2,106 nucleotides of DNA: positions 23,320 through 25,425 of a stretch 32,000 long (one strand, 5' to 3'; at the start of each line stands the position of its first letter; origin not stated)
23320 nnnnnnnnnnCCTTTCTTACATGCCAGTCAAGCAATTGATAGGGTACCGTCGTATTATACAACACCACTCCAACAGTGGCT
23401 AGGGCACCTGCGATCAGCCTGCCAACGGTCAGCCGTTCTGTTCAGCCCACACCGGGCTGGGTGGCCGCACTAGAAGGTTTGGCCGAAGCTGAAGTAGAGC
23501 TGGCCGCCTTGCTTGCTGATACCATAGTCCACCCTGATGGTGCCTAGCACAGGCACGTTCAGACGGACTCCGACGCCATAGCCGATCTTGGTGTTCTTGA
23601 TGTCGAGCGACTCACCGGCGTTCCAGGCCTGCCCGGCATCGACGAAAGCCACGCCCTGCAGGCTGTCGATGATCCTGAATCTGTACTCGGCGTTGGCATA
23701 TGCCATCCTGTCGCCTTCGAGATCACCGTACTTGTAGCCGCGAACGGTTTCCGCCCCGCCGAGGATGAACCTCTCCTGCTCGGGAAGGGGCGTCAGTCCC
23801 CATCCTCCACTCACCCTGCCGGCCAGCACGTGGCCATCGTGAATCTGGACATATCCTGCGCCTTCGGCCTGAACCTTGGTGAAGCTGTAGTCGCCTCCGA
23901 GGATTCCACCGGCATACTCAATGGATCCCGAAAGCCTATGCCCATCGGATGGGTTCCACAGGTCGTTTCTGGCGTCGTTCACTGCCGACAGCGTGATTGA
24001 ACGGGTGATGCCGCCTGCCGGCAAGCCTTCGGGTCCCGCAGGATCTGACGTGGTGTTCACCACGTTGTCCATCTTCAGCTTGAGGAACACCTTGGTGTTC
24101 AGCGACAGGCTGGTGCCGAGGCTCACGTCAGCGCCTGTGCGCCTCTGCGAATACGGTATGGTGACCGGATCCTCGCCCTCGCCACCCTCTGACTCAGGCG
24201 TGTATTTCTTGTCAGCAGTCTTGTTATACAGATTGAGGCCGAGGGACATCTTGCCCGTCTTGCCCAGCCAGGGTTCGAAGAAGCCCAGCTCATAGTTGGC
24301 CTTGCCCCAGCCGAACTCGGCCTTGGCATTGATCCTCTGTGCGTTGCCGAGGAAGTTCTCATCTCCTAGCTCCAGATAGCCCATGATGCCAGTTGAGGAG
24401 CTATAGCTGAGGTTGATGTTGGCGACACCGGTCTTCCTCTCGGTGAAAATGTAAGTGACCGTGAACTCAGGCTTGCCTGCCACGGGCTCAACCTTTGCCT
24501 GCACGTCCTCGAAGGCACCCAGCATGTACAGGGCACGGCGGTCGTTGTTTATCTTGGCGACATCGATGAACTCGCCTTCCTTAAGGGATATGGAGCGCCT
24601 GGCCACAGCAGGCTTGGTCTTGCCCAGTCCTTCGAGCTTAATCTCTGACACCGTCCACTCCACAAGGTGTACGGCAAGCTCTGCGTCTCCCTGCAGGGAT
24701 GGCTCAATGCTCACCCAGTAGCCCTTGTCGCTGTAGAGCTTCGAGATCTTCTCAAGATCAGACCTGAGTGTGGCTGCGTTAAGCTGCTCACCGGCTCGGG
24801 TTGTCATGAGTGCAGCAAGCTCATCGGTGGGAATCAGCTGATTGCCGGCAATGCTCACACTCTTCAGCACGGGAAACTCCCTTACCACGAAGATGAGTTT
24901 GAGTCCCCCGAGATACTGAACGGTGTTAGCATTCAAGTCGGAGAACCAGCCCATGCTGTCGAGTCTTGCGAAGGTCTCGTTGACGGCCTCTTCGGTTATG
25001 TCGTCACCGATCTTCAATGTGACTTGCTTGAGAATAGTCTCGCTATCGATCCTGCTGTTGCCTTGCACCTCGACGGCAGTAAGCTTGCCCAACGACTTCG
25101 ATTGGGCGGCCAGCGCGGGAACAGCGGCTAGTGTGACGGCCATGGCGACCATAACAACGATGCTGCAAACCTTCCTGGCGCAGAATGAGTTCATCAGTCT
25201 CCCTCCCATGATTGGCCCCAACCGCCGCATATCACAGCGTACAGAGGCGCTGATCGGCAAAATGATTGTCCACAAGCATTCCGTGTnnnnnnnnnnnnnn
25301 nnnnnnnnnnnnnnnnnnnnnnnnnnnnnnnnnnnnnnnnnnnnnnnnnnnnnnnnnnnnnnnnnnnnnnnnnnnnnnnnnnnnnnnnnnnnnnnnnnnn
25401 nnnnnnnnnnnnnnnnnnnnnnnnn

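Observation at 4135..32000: Outer-membrane biogenesis supercluster fused head-to-tail with a sporulation gene block on one strand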

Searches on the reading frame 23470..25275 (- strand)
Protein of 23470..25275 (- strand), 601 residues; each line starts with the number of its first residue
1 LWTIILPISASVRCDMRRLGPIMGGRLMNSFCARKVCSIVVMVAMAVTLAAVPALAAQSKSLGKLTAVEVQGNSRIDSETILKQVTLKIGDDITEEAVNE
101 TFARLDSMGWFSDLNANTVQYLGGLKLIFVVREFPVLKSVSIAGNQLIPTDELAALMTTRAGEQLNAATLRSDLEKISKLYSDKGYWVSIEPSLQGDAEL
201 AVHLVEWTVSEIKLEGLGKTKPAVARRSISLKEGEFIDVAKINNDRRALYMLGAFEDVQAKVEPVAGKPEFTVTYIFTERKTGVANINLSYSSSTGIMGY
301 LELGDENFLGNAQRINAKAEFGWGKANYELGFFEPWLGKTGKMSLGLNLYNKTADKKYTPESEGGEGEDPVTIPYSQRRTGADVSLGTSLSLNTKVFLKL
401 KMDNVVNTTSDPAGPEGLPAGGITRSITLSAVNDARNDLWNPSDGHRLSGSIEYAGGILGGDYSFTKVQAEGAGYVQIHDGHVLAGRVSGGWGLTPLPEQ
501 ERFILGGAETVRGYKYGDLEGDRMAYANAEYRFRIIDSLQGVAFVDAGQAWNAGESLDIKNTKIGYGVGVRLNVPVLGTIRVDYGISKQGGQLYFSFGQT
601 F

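Call 4: search_protein_families(library=pfam, proteins=[window:23470-25275:-], max_evalue=0.01)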
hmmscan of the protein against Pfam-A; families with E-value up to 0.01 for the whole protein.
window:23470-25275:- (601 aa): 5 families
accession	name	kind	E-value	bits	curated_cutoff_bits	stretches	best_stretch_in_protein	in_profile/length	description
PF01103.29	Omp85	-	2.4e-47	162.5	24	1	307-601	1-325/325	Omp85 superfamily domain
PF07244.20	POTRA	-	1.1e-27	96.9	21.3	3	208-280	2-79/79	Surface antigen variable number repeat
PF08479.16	POTRA_2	-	3.4e-09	36.8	24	1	137-189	3-55/76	POTRA domain, ShlB-type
PF03865.19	ShlB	-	8.8e-09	35.7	22.7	1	466-572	200-311/311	Haemolysin secretion/activation protein ShlB/FhaC/HecB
PF08478.15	POTRA_1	-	0.00017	22.2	23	0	65-110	3-48/69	POTRA domain, FtsQ-type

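Call 7: search_protein_families(library=ncbifam, proteins=[window:23470-25275:-], max_evalue=0.01)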
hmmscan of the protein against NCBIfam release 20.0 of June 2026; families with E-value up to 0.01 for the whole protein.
window:23470-25275:- (601 aa): 7 families
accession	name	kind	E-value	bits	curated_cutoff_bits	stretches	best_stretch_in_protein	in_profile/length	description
TIGR03303.1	OM_YaeT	equivalog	1.4e-66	225.4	297.15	2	209-586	324-720/741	outer membrane protein assembly factor BamA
NF047779.1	Omp85_fam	subfamily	6.9e-28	98.3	200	1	415-601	216-423/423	Omp85 family outer membrane protein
NF008287.0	PRK11067.1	subfamily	1.9e-26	92.7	1181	2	152-529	283-676/802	outer membrane protein assembly factor BamA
NF058613.1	OMPAssmBamADein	equivalog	3.6e-26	91.4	1050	1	137-598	333-854/857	outer membrane protein assembly factor BamA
TIGR00992.1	3a0901s03IAP75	subfamily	7.7e-25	87.2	1163.25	1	137-601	191-718/718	IAP75 family chloroplast envelope protein translocase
NF052279.1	lipo_TamL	exception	7.9e-19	67.6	400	1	458-586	553-714/747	translocation and assembly module lipoprotein TamL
NF047950.2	ATportTamA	equivalog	1.1e-18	67.2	625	1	440-599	393-567/569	autotransporter assembly complex protein TamA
